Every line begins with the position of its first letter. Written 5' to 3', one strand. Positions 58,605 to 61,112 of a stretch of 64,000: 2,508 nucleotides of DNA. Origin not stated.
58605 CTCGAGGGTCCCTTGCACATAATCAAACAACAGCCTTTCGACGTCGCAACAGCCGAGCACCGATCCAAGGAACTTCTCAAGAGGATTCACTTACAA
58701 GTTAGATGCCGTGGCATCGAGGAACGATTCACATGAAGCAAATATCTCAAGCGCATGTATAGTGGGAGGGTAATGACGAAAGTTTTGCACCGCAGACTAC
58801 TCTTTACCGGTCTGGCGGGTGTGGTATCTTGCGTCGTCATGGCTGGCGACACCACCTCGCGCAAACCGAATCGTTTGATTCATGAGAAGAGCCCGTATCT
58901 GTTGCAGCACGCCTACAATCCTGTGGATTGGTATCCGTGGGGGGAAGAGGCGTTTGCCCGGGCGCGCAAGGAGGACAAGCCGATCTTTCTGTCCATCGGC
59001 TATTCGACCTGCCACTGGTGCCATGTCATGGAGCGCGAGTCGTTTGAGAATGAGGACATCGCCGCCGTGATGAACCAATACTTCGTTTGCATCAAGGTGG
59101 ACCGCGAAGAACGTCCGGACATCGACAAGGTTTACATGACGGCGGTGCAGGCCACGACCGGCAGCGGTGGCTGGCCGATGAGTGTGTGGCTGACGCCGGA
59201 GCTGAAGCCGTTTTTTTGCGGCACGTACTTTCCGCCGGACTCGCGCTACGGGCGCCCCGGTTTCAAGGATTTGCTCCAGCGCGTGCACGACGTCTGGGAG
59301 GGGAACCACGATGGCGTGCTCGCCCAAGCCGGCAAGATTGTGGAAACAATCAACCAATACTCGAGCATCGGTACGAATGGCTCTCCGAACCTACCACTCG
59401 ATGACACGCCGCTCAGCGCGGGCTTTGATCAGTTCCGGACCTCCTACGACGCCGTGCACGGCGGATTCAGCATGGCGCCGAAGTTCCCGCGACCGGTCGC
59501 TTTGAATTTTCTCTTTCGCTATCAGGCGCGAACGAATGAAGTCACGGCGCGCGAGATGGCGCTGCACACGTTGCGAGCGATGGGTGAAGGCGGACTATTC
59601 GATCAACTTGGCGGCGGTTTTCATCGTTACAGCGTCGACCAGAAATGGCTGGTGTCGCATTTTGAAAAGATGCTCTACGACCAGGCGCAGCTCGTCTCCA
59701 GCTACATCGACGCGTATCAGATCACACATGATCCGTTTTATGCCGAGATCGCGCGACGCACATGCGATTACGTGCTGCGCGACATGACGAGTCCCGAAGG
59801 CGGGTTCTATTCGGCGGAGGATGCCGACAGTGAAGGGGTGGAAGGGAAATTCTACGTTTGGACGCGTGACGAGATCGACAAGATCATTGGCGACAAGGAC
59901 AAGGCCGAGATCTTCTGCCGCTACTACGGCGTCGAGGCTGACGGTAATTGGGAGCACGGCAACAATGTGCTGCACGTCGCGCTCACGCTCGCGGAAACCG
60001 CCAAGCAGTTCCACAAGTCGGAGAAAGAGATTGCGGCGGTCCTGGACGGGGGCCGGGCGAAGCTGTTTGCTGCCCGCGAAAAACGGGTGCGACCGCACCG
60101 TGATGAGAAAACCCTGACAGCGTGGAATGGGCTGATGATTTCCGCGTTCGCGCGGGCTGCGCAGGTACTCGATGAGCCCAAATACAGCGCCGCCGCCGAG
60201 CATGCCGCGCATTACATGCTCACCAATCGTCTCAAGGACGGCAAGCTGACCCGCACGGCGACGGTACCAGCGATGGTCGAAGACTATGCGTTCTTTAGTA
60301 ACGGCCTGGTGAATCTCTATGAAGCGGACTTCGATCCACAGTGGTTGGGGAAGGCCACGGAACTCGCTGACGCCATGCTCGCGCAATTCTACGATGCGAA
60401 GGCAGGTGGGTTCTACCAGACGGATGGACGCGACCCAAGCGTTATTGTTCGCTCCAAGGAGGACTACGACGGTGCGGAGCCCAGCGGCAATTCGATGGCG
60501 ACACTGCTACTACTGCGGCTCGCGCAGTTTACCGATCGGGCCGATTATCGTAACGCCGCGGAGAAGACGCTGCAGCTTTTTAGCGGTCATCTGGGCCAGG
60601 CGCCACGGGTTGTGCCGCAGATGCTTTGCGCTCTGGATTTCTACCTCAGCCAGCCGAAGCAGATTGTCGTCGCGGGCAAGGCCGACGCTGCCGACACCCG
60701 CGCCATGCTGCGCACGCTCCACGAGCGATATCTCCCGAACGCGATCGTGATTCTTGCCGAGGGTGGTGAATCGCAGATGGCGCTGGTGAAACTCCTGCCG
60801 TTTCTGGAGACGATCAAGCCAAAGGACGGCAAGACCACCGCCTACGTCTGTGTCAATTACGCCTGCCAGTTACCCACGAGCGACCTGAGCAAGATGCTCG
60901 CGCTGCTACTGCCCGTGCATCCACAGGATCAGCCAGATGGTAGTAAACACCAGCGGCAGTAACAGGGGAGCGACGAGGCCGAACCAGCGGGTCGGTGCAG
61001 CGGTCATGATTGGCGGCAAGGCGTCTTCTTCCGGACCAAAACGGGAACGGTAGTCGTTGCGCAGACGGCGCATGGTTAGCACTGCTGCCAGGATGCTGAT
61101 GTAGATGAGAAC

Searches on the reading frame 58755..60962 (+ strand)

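Call 77: search_protein_families(library=pfam, proteins=[window:58755-60962:+], max_evalue=0.0001)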
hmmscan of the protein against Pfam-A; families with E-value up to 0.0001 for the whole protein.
window:58755-60962:+ (735 aa): 6 families
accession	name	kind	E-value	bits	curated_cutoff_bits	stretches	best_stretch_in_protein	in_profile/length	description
PF03190.21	Thioredox_DsbH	-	1.5e-80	269.3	27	1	39-199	2-162/163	Protein of unknown function, DUF255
PF13899.12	Thioredoxin_7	-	4.8e-13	49.5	27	1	58-122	1-65/83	Thioredoxin-like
PF07470.19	Glyco_hydro_88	-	2.7e-07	30.3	26.6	0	300-354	65-121/352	Glycosyl Hydrolase Family 88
PF06662.19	C5-epim_C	-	8.1e-07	29.2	23.3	0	309-353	30-72/188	D-glucuronyl C5-epimerase C-terminus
PF03663.20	Glyco_hydro_76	-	5e-06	26.7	25.9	0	438-606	17-183/366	Glycosyl hydrolase family 76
PF07221.17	GlcNAc_2-epim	-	6.4e-05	22.8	23.4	0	521-558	152-263/347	N-acylglucosamine 2-epimerase (GlcNAc 2-epimerase)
